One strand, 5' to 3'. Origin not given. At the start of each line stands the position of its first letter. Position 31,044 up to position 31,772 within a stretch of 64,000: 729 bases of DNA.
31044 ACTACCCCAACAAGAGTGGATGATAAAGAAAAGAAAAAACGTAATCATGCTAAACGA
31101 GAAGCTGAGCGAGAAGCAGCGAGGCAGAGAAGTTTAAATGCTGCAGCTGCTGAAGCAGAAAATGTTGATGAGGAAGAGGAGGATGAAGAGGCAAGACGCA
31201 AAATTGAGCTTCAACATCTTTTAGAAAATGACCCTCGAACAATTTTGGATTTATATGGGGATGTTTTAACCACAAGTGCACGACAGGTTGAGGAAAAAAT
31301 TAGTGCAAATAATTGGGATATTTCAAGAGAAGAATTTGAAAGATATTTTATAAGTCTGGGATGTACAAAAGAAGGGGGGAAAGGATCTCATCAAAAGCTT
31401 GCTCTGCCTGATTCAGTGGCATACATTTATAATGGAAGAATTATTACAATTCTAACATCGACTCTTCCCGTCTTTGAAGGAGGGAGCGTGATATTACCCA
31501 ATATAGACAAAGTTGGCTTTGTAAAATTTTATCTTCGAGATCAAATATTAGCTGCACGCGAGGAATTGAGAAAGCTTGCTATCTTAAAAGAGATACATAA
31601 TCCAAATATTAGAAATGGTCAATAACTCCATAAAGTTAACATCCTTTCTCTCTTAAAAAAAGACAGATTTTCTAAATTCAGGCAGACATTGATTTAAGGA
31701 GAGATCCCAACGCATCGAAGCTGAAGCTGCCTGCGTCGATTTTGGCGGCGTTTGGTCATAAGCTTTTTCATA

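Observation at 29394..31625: Signal peptide separated from a 702-aa HicA-like-tailed protein by an in-frame TGA, immediately after tssG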

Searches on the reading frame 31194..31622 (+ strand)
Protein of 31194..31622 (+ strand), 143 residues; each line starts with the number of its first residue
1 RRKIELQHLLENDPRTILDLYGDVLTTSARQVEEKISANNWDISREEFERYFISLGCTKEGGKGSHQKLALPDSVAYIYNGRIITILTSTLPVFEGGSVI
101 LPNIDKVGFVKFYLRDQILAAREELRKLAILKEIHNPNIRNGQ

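Call 15: find_homologous_proteins(query=window:31194-31622:+, max_evalue=10)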
Query seq(143 aa): 11 candidates shared short words with the query, none scored E <= 10.

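Call 37: search_solved_structures(query=A3, max_evalue=10, show_alignments=3)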
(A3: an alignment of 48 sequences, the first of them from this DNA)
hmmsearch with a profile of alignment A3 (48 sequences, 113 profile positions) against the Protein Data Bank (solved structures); distinct sequences matched with E-value up to 10: 1.
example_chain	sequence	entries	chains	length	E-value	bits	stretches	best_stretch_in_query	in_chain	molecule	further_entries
8f5h_A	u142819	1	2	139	0.11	15.4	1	10-42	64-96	S2hlx_EX_19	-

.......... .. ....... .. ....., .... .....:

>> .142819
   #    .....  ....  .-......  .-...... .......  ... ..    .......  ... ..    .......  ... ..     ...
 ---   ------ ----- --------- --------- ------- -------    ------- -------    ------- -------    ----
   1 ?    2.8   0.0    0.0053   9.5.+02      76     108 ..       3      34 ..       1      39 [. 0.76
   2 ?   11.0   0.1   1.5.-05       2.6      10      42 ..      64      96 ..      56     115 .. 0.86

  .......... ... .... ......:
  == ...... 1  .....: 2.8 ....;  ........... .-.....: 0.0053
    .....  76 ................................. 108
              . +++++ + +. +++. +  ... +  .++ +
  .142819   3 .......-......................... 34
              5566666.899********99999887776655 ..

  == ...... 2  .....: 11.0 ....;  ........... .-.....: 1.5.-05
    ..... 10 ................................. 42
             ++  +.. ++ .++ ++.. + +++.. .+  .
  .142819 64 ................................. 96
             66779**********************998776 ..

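Call 38: search_protein_families(library=pfam, alignment_id=A3, max_evalue=0.1)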
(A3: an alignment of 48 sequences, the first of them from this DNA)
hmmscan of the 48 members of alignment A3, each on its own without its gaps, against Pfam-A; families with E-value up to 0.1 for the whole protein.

A. member 1, seq(125 aa): 1 family
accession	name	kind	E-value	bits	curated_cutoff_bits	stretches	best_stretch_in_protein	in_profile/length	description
PF07927.17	HicA_toxin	-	0.00093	19.7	27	1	28-57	2-31/58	HicA toxin of bacterial toxin-antitoxin,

B. families by the number of members that match (of 48 scanned): 9 families
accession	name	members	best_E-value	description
PF07927.17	HicA_toxin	24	0.00017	HicA toxin of bacterial toxin-antitoxin,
PF17373.7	DUF5395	3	0.011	Family of unknown function (DUF5395)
PF03484.21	B5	2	0.0094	tRNA synthetase B5 domain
PF06870.17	RNA_pol_I_A49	2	0.065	A49-like RNA polymerase I associated factor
PF12728.13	HTH_17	1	0.011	Helix-turn-helix domain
PF25033.1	VPS13_M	1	0.014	VPS13-like family middle region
PF02598.22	Methyltrn_RNA_3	1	0.089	Putative RNA methyltransferase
PF18315.6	VCH_CASS14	1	0.089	Integron cassette protein VCH_CASS1 chain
PF21551.2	CSL4_N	1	0.096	Exosome complex component CSL4, N-terminal domain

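Call 43: predict_structure(alignment_id=A3)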
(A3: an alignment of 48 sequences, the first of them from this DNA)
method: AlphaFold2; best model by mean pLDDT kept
length: 125 residues; sequences in the alignment: 48
mean_pLDDT: 75.8   pTM: 0.64
mean pLDDT of the five models: 75.8, 74.5, 72.9, 71.3, 66.6
residues with pLDDT >= 90: 21; 70-90: 58; 50-70: 39; < 50: 7
segments of 3 or more residues with pLDDT < 50: 76-81
pLDDT, mean of each block of 10 residues (from residue 1): 78 94 91 88 66 71 69 50 59 86 84 83 61
secondary structure, 60 per line:
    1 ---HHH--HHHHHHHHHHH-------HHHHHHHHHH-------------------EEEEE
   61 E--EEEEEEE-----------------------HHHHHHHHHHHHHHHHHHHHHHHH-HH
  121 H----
elements in order: H9-19 H27-36 E56-61 E64-70 H94-117

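Call 46: fold_search(model_id=the predicted structure, library=pdb)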
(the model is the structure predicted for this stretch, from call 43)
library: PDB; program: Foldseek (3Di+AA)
matches with E <= 10: 3; with E <= 0.001: 0
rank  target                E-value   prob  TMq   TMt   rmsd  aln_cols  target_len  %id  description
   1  1a7b_A                6.1e+00  0.03  0.13  0.16  15.6        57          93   23  ENGINEERING A MISFOLDED FORM OF CD2 (released 1998-06-17)
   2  9msj_M                6.9e+00  0.01  0.16  0.07  26.9       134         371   11  de novo SigN RNA polymerase NTP-bound open complex (RPo+2A) (released 2025-08-13)
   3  6f47                  9.4e+00  0.04  0.14  0.06   8.7        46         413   20  Crystal structure of the catalytic domain of botulinum neurotoxin X (released 2018-03-14)

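Call 71: find_related_loci(query=A7, collection=metagenome_contigs, flank=4000)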
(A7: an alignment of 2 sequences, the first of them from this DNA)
Query A7 (138 aa) in metagenome_contigs; peptide patterns used: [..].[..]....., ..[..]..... (x = any residue, [..] = any of these).
600 stretches matched a pattern, but none encodes a relative of the query by tblastn (E <= 1e-3).
